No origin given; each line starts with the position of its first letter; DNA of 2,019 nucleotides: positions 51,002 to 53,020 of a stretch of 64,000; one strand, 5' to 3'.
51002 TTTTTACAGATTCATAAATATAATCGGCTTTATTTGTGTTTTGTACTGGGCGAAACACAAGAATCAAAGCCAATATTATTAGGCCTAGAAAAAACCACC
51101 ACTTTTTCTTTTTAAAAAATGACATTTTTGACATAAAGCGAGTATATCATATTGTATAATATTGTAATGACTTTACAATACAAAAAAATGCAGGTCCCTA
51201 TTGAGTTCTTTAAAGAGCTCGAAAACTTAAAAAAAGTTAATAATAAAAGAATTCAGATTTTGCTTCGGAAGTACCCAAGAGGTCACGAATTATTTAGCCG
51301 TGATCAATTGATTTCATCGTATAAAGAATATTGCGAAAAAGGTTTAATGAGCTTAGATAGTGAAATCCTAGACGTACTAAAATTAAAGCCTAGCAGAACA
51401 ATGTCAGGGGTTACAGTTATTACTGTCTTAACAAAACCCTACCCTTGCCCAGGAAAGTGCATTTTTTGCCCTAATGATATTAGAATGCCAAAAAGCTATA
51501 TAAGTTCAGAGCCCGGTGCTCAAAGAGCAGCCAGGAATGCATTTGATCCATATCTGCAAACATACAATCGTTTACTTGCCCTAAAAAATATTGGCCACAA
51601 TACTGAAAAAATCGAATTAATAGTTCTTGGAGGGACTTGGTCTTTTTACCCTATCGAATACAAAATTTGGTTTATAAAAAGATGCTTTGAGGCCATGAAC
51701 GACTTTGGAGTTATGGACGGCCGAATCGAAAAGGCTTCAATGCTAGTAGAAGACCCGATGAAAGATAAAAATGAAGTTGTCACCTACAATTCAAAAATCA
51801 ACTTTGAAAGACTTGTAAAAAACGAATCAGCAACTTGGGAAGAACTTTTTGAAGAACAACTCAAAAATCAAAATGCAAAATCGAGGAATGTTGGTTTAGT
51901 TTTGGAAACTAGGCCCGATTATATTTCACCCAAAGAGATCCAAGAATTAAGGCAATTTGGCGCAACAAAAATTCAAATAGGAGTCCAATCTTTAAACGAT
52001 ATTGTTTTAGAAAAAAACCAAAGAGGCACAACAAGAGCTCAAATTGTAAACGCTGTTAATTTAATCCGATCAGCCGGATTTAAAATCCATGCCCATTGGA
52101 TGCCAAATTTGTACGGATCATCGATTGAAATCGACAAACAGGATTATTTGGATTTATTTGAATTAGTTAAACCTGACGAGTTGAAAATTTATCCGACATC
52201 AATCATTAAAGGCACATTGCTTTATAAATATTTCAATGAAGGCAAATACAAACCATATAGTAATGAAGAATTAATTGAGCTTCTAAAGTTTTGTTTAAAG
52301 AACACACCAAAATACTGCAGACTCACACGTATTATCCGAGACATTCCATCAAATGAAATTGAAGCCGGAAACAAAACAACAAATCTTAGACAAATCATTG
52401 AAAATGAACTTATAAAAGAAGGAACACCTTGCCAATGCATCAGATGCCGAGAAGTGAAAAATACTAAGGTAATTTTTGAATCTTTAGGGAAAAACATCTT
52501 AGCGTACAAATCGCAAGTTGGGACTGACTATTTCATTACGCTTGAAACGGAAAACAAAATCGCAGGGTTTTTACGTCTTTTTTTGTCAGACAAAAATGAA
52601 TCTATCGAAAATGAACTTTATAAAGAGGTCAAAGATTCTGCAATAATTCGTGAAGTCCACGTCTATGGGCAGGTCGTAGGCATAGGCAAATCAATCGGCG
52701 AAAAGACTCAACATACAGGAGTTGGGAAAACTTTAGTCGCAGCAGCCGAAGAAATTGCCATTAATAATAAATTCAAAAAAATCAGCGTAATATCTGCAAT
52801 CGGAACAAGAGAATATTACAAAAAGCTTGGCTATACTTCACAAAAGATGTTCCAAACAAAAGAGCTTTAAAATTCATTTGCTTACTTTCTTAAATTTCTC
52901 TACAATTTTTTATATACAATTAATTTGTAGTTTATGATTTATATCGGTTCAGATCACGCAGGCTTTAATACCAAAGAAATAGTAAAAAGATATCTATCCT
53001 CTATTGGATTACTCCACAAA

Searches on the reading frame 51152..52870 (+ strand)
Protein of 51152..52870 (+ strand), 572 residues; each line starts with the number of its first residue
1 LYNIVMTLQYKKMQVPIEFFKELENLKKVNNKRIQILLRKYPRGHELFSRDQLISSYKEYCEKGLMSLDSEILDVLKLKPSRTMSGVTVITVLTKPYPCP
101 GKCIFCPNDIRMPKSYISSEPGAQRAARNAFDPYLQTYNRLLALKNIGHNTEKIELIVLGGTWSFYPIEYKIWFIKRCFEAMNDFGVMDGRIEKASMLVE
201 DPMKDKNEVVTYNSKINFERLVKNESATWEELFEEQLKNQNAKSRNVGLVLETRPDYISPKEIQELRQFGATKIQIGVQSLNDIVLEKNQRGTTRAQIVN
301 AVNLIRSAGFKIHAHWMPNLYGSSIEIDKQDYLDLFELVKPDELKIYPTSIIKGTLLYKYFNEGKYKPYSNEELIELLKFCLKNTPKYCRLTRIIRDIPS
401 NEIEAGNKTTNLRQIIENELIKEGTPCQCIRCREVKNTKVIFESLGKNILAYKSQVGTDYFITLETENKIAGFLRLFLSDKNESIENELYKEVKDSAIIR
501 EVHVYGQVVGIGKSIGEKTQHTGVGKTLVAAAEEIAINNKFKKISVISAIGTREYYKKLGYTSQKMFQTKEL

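Call 51: search_protein_families(library=pfam, proteins=[window:51152-52870:+], max_evalue=0.001)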
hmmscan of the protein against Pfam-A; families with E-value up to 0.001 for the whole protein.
window:51152-52870:+ (572 aa): 5 families
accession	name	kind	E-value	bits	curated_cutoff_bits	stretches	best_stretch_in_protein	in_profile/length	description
PF16199.10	Radical_SAM_C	-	5.2e-21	75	31.9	1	341-420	1-83/85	Radical_SAM C-terminal domain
PF04055.27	Radical_SAM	-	8.7e-12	46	29.5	1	99-313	7-144/166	Radical SAM superfamily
PF13673.13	Acetyltransf_10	-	2.9e-05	24.5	23.6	1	516-564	60-110/128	Acetyltransferase (GNAT) domain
PF00583.31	Acetyltransf_1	-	4.8e-05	24.1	20.7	1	459-561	34-116/116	Acetyltransferase (GNAT) family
PF13508.13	Acetyltransf_7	-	0.00071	20.3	27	0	461-562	5-83/84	Acetyltransferase (GNAT) domain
